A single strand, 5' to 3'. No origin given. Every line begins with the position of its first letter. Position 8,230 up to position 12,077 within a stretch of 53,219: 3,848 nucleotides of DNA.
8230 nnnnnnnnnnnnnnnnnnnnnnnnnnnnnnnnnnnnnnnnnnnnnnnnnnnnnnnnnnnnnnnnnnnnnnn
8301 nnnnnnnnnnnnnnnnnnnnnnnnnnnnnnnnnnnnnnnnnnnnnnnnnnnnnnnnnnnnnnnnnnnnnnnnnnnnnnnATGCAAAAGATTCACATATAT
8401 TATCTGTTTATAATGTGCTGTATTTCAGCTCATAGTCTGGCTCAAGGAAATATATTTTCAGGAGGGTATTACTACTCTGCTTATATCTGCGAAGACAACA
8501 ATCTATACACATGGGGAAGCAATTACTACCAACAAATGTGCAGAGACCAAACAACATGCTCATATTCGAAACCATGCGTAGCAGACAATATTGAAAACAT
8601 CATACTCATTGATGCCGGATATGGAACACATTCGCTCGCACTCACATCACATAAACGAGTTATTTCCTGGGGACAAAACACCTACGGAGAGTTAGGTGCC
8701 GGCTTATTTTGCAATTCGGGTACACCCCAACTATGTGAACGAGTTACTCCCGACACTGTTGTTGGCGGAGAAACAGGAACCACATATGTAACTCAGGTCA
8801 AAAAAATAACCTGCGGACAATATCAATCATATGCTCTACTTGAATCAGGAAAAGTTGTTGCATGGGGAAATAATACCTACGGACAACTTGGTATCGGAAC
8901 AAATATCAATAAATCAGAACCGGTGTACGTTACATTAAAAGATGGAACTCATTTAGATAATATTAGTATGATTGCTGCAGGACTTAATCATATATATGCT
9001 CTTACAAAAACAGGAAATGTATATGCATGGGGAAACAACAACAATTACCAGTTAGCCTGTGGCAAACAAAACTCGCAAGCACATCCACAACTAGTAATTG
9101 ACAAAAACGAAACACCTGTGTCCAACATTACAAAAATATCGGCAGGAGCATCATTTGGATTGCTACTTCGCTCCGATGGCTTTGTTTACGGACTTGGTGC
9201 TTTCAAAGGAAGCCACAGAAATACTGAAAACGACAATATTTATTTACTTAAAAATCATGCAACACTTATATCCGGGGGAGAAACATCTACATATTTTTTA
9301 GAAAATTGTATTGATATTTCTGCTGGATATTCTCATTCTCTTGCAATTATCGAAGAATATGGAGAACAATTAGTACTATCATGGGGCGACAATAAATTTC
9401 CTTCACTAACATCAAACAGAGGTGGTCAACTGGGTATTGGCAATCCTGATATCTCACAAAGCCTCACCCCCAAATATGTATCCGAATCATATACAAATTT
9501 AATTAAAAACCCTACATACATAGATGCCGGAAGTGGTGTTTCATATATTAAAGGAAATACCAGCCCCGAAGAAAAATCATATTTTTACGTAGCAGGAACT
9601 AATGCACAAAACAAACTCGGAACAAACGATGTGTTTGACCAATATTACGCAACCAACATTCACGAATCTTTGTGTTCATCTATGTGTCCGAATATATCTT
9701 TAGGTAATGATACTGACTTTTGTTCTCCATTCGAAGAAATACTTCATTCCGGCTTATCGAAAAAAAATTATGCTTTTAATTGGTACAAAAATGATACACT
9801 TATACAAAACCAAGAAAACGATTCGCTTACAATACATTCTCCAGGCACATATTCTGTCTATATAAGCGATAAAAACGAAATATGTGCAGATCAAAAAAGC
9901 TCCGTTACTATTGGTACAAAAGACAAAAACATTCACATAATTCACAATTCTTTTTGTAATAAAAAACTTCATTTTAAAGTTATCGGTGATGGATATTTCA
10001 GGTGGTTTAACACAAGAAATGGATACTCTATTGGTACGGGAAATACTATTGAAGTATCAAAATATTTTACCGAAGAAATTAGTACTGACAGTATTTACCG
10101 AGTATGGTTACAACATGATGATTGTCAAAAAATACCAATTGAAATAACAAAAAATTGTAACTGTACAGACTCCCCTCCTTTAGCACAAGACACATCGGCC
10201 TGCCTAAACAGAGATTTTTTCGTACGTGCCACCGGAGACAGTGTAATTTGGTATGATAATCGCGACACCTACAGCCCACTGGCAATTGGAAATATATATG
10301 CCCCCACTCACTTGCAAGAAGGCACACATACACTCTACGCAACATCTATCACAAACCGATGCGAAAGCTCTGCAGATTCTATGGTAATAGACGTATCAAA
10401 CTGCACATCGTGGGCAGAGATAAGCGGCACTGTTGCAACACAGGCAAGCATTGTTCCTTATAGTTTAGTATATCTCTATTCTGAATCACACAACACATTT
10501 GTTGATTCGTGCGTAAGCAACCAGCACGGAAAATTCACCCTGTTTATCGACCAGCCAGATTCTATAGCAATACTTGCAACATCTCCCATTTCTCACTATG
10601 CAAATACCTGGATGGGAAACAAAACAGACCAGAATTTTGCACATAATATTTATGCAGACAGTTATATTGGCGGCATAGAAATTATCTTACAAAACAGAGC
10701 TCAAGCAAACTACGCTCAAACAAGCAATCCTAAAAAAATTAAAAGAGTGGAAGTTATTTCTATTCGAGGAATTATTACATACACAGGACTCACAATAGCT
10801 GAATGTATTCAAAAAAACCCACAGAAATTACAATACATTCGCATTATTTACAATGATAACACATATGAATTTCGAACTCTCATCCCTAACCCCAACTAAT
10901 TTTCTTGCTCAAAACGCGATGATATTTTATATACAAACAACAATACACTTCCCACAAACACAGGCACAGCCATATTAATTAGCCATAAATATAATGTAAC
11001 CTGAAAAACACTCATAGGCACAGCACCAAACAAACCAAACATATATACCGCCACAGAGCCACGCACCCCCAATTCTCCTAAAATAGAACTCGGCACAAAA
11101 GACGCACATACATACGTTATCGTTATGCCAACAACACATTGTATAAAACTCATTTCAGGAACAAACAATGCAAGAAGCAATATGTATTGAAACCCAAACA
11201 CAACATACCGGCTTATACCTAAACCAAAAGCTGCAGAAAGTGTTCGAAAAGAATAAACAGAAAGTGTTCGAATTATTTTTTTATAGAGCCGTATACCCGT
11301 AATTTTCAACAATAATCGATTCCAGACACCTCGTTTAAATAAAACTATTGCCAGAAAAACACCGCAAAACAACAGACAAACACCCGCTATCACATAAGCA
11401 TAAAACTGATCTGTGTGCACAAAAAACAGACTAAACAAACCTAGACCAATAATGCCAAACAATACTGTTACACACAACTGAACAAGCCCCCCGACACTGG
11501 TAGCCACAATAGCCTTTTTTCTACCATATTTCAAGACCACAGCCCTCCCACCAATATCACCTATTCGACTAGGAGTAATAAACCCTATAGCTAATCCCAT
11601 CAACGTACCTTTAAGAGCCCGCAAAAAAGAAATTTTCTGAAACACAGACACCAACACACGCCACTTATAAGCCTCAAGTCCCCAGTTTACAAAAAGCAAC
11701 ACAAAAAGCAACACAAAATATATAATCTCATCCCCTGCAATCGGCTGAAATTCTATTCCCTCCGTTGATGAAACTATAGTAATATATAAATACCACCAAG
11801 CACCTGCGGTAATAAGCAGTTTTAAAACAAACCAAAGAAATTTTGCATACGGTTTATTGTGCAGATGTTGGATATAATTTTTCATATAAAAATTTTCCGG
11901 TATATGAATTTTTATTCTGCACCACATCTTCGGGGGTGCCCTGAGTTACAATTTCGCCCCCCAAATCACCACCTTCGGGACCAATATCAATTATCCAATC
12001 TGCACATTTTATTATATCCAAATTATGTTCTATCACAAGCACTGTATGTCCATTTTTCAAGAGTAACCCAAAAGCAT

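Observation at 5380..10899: ECF sigma / FecR module wired to an STN-domain small beta-barrel instead of a TonB-dependent transporter, followed by a secreted RCC1 propeller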

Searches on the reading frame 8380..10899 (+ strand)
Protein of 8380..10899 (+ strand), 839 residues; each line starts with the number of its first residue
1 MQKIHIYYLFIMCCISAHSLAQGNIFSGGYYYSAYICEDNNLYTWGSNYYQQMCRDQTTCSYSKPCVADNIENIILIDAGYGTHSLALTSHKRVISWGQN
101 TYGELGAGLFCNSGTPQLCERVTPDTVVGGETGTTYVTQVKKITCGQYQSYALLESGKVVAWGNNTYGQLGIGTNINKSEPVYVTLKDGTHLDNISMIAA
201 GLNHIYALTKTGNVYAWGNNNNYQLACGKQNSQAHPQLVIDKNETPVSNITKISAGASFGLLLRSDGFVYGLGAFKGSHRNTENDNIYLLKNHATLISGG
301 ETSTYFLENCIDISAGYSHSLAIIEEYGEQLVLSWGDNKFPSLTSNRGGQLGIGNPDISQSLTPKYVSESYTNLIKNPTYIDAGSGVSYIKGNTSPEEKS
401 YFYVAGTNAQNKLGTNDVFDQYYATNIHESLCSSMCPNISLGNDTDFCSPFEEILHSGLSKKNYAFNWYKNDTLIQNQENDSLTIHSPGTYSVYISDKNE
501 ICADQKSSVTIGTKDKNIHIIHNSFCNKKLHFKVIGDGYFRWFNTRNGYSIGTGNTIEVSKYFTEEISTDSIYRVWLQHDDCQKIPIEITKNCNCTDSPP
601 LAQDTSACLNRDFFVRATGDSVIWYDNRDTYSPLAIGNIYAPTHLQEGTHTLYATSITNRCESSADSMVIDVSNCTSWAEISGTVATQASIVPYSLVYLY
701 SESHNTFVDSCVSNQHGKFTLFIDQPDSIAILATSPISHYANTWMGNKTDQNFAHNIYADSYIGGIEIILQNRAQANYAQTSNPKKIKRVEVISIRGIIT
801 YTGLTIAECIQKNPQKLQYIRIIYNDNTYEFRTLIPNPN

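Call 3: search_protein_families(library=pfam, proteins=[window:8380-10899:+], max_evalue=1)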
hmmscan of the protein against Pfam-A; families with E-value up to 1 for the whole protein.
window:8380-10899:+ (839 aa): 5 families
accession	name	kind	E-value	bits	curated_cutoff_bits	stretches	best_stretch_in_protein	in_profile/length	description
PF25390.1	WD40_RLD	-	1.9e-56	192.4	150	2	138-431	89-347/363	RCC1-like domain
PF13540.12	RCC1_2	-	5.1e-40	134.7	22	6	195-224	1-30/30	Regulator of chromosome condensation (RCC1) repeat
PF00415.24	RCC1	-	1.9e-39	134.5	21.7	5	212-262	2-49/50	Regulator of chromosome condensation (RCC1) repeat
PF25384.1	Alsin_RLD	-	4.2e-07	30.1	100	1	148-227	234-309/405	Alsin RCC1-like domain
PF19081.6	Ig_7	-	0.0014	19.3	27.3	1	602-668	7-77/84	Ig-like domain CHU_C associated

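Call 4: search_protein_families(library=ncbifam, proteins=[window:8380-10899:+], max_evalue=1)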
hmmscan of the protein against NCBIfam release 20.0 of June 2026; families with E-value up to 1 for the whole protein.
window:8380-10899:+ (839 aa): 0 families

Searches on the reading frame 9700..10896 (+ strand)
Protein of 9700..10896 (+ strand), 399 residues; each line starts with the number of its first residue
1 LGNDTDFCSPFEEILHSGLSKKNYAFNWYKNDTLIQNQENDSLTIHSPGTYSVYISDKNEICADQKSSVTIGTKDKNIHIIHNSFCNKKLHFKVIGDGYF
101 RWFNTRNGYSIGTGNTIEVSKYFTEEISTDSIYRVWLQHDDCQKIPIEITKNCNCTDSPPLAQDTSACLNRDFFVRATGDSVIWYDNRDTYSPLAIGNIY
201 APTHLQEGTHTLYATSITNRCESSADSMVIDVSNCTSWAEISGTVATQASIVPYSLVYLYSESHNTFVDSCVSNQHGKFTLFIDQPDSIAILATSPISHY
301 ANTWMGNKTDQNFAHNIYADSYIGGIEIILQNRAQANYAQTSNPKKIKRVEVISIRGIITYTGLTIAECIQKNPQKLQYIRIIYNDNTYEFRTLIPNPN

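Call 52: search_protein_families(library=pfam, proteins=[window:9700-10896:+], max_evalue=10)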
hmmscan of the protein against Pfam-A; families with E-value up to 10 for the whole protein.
window:9700-10896:+ (399 aa): 1 family
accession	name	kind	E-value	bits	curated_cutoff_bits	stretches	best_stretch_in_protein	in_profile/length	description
PF19081.6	Ig_7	-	4.6e-08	33.7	27.3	1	162-228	7-77/84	Ig-like domain CHU_C associated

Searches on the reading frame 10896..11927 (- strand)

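Call 3: search_protein_families(library=pfam, proteins=[window:10896-11927:-], max_evalue=1)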
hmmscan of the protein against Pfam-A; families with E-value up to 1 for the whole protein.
window:10896-11927:- (343 aa): 2 families
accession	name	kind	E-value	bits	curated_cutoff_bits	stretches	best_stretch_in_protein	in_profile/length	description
PF03706.18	LPG_synthase_TM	-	5.7e-12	46.1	33.4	1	35-326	3-302/302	Lysylphosphatidylglycerol synthase TM region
PF24380.1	DUF7536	-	0.61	10.8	27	1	17-78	10-70/91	Family of unknown function (DUF7536)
